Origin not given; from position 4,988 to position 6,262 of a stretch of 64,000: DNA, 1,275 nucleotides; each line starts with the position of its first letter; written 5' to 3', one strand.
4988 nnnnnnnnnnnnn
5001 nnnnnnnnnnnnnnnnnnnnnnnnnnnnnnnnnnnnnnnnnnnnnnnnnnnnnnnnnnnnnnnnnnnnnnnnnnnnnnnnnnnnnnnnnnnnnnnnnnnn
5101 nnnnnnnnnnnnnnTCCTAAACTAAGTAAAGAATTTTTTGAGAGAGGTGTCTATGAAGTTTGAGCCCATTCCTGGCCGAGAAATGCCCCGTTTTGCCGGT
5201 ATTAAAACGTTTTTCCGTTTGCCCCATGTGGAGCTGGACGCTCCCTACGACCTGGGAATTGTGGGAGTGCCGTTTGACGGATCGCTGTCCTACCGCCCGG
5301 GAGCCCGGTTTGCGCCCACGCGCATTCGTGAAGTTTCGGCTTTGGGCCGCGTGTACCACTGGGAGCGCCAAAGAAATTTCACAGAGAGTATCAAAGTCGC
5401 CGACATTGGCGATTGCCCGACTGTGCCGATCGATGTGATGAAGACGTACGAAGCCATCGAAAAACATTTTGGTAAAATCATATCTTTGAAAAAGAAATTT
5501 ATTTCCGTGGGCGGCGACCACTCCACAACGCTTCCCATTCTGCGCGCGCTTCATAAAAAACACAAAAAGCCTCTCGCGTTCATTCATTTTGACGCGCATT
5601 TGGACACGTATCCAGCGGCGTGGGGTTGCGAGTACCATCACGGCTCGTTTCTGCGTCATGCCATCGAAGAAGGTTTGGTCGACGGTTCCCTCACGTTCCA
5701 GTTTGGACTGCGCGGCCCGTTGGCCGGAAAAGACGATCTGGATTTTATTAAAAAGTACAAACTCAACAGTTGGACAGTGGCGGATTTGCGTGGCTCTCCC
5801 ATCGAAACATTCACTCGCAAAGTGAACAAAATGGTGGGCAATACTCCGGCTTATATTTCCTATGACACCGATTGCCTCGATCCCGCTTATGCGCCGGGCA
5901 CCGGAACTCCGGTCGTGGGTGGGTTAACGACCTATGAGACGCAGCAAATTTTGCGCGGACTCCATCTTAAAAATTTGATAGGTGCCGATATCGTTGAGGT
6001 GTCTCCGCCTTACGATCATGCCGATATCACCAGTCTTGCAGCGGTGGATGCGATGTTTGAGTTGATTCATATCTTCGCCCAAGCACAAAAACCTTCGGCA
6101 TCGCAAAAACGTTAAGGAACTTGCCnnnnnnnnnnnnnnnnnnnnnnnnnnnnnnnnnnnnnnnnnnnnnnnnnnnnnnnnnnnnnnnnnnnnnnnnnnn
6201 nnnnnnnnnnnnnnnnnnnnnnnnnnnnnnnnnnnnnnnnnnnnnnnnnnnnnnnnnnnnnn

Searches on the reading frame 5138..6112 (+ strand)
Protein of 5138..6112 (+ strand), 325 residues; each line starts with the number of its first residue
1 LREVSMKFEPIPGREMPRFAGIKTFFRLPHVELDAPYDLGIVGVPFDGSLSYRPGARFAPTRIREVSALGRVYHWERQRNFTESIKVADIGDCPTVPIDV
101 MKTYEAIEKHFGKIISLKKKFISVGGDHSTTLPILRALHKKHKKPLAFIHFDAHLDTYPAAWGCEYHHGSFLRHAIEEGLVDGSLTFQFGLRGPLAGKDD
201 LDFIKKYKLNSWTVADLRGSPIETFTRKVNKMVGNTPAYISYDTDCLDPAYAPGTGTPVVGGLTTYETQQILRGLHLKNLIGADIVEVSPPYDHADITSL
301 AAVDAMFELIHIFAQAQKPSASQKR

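Call 72: search_protein_families(library=pfam, proteins=[window:5138-6112:+], max_evalue=0.0001)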
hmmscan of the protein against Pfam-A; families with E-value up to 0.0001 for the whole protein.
window:5138-6112:+ (325 aa): 1 family
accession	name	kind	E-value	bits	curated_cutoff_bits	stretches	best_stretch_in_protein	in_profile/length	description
PF00491.26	Arginase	-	2.6e-84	283.5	22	1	38-309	2-277/280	Arginase family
